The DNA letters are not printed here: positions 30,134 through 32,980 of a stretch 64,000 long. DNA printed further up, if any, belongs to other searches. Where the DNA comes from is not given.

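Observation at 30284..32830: JAMM/JAB metalloprotease domain fused to a DinG/XPD-type helicase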

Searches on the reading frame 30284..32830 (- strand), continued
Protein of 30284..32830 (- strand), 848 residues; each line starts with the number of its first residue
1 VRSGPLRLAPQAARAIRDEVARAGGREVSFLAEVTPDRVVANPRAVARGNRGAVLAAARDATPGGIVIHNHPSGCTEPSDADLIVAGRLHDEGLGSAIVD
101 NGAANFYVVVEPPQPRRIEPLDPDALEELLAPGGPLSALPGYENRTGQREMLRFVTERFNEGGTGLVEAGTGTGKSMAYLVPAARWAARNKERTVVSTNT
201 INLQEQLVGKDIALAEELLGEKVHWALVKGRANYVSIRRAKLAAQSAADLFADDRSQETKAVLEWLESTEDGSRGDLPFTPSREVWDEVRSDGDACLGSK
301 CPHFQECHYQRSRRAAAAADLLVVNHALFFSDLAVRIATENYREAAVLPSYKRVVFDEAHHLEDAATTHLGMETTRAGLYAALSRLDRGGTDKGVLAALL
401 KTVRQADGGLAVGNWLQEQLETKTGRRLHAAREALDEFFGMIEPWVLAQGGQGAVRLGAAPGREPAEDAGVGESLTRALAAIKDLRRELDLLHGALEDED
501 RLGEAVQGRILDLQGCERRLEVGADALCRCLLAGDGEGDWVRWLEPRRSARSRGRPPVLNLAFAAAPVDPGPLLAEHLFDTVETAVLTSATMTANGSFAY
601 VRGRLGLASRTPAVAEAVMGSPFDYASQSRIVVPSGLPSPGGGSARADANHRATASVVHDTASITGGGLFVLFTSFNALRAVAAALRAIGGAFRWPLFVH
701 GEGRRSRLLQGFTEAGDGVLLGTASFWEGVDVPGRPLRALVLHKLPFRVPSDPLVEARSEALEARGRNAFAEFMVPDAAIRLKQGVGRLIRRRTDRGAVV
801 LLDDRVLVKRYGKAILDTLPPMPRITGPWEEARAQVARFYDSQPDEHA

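Call 55: fold_search(model_id=the predicted structure, library=pdb)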
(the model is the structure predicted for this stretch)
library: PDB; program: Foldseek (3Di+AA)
matches with E <= 10: 1193; with E <= 0.001: 263
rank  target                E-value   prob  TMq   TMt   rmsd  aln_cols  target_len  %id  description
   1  6fwr_A                7.2e-42  1.00  0.64  0.77   5.8       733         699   25  Structure of DinG in complex with ssDNA (released 2018-12-19)
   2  6fws_B                2.8e-39  1.00  0.56  0.67   7.6       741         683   24  Structure of DinG in complex with ssDNA and ADPBeF (released 2018-12-19)
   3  6fws_A                5.9e-39  1.00  0.55  0.66   7.4       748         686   24  Structure of DinG in complex with ssDNA and ADPBeF (released 2018-12-19)
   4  9ii8_A                3.8e-30  1.00  0.61  0.58   6.2       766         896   18  Crystal structure of Staphylococcus aureus DinG protein in complex with ssDNA (released 2025-06-25)
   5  8zef_A                2.4e-28  1.00  0.60  0.58   7.0       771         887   18  Crystal structure of Staphylococcus aureus DinG protein in complex with ssDNA and Ca2+ (released 2025-05-21)
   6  9p55                  5.7e-25  1.00  0.53  0.70   7.9       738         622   17  Structure of DNA-free long form XPD from Thermoplasma acidophilum (released 2026-01-21)
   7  8e2w                  1.5e-24  1.00  0.51  0.70   7.0       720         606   18  Structure of CRISPR-Associated DinG (released 2023-06-21)
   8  9kqh_A                3.0e-24  1.00  0.50  0.57  12.1       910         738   13  Crystal structure of Finegoldia magna DinG in complex with ssDNA and ADPNP (released 2025-12-03)
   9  7xf0_A                4.1e-24  1.00  0.51  0.70   6.5       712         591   19  Crystal strucutre of CasDinG in complex with ATP (released 2023-07-26)
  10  7xex_A                5.7e-24  1.00  0.51  0.72   6.5       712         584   20  Crystal strucutre of apoCasDinG (released 2023-07-26)
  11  7xex_C                7.3e-24  1.00  0.50  0.68   6.9       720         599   19  Crystal strucutre of apoCasDinG (released 2023-07-26)
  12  8v44                  1.3e-23  1.00  0.49  0.68   7.1       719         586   20  N-terminal truncation of CRISPR-associated DinG (released 2024-01-17)
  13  7xf0_C                2.1e-23  1.00  0.50  0.69   7.2       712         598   19  Crystal strucutre of CasDinG in complex with ATP (released 2023-07-26)
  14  8rev_A                4.8e-23  1.00  0.51  0.60   8.7       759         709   17  Structure of XPD stalled at a Y-fork DNA containing a interstrand crosslink (released 2024-05-29)
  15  7xex_B                1.0e-22  1.00  0.51  0.70   6.6       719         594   20  Crystal strucutre of apoCasDinG (released 2023-07-26)
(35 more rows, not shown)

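Call 58: find_encoding_contigs(protein=P0011, flank=9000, max_places=1)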
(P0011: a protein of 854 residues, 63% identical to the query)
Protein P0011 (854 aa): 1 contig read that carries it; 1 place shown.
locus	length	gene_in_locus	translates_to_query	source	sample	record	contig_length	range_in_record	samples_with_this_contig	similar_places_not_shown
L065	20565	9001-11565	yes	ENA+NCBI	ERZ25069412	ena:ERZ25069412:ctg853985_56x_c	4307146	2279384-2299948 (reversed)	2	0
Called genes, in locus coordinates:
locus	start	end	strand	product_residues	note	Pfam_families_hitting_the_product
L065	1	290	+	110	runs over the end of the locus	PF00085:Thioredoxin, PF13098:Thioredoxin_2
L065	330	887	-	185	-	PF11138:DUF2911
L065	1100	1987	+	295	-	PF00590:TP_methylase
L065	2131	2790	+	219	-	PF13709:DUF4159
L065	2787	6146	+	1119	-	-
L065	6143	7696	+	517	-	PF13174:TPR_6 (faint), PF13428:TPR_14 (faint)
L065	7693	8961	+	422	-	-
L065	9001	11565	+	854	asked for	PF00270:DEAD (faint), PF13307:Helicase_C_2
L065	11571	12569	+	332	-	PF03781:FGE-sulfatase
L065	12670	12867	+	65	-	-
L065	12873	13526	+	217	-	PF01557:FAA_hydrolase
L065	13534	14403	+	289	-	-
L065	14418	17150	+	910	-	PF00133:tRNA-synt_1, PF01406:tRNA-synt_1e (faint), PF09334:tRNA-synt_1g, PF13603:tRNA-synt_1_2, PF09334:tRNA-synt_1g (weak), PF08264:Anticodon_1, PF10458:Val_tRNA-synt_C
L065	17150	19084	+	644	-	-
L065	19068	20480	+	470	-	PF12390:Se-cys_synth_N, PF03841:SelA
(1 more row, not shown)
